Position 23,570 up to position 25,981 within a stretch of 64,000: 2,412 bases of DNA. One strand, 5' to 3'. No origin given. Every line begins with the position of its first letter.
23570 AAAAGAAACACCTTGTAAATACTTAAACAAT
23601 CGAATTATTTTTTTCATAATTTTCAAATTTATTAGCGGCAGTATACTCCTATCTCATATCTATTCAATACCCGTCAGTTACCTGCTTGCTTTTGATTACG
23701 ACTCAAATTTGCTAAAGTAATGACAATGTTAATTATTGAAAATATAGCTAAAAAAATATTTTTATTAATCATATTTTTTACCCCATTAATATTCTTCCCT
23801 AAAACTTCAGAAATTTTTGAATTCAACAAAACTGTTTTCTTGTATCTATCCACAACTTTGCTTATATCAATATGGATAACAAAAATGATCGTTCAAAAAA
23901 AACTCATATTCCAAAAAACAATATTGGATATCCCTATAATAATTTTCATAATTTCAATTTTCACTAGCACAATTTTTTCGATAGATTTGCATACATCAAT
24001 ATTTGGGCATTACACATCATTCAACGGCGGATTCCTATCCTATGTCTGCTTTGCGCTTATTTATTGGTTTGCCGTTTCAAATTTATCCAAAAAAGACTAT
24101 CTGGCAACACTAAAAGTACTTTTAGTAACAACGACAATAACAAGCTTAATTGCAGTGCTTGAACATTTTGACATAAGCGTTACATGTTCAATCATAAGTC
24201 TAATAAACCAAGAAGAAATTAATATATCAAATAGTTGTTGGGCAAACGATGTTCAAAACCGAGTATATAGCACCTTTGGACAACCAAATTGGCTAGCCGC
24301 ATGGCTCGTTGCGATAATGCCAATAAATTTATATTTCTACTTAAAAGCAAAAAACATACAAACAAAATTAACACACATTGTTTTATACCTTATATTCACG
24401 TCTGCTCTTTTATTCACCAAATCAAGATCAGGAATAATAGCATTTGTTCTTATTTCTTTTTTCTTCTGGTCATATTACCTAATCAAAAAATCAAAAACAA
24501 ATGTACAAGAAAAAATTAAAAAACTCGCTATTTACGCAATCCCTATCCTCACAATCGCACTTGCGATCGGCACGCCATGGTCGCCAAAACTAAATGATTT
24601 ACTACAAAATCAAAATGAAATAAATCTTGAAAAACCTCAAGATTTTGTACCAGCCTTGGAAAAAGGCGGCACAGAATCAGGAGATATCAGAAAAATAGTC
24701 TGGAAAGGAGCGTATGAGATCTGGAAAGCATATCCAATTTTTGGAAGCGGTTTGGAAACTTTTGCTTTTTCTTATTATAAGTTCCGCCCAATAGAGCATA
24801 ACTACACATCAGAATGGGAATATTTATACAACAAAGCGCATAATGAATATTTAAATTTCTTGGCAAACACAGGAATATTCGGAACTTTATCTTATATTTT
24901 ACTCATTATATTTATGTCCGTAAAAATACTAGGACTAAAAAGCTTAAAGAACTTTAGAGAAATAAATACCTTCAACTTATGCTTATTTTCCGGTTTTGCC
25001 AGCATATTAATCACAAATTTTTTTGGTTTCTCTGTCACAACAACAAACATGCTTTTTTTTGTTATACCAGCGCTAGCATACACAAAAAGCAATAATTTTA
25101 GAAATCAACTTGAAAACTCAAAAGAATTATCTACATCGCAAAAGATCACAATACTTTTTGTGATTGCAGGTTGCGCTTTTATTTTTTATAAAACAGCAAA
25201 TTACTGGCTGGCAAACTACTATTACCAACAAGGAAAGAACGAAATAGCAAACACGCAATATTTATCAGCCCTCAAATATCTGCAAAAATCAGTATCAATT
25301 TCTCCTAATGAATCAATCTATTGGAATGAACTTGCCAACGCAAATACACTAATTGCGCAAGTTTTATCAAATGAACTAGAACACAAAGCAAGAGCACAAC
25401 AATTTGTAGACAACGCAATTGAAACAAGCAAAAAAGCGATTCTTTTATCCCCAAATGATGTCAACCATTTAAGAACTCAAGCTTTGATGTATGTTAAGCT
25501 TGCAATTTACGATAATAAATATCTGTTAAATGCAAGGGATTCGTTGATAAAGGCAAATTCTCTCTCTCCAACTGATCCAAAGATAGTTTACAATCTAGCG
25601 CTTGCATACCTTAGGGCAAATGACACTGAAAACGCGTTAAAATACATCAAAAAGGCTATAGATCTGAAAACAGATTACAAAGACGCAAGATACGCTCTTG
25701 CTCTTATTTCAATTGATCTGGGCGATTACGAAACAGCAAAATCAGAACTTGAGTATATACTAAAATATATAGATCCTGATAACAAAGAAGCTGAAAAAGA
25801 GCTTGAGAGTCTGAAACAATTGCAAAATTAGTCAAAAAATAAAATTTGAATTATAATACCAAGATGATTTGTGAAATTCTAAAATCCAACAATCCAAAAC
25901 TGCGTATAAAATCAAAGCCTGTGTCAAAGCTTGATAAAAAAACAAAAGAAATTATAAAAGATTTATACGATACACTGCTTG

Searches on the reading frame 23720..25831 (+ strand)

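Call 90: search_protein_families(library=pfam, proteins=[window:23720-25831:+], max_evalue=0.01)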
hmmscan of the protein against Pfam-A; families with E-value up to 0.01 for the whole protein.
window:23720-25831:+ (703 aa): 18 families
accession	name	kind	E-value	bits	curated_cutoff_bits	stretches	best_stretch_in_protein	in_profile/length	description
PF04932.20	Wzy_C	-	4.5e-21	75.6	31.7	1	223-393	3-149/149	O-Antigen ligase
PF13181.12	TPR_8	-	9.6e-10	38.3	25.7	1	622-652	3-33/34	Tetratricopeptide repeat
PF13432.12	TPR_16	-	7e-09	36.4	32.7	1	624-674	1-51/65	Tetratricopeptide repeat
PF13431.12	TPR_17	-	1.1e-08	35.1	24.4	0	611-640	4-33/34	Tetratricopeptide repeat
PF07719.23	TPR_2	-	1.5e-08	34.6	27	1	622-650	3-31/34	Tetratricopeptide repeat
PF14559.12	TPR_19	-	1.3e-07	32.3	25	2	631-682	2-53/68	Tetratricopeptide repeat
PF13371.12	TPR_9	-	1.3e-07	32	35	1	629-692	4-66/73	Tetratricopeptide repeat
PF12895.13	ANAPC3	-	9.9e-07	29.4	27.2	1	614-677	17-79/82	Anaphase-promoting complex, cyclosome, subunit 3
PF23914.1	TPR_CcmH_CycH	-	2.4e-06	27.9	42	1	601-690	65-157/158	Cytochrome c-type biogenesis protein H TPR domain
PF13414.12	TPR_11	-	4e-06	26.8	26.8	0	605-632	13-40/42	TPR repeat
PF13428.12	TPR_14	-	1.4e-05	25.7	23.5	0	621-662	2-43/44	Tetratricopeptide repeat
PF00515.34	TPR_1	-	1.4e-05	25.1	27.8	1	624-650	5-31/34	Tetratricopeptide repeat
PF13174.12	TPR_6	-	7e-05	23.7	26.3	0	624-648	4-28/33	Tetratricopeptide repeat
PF13424.12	TPR_12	-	0.0001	22.9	30.1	0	624-670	6-54/77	Tetratricopeptide repeat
PF13176.12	TPR_7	-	0.00067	20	27.9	1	624-655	3-34/36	Tetratricopeptide repeat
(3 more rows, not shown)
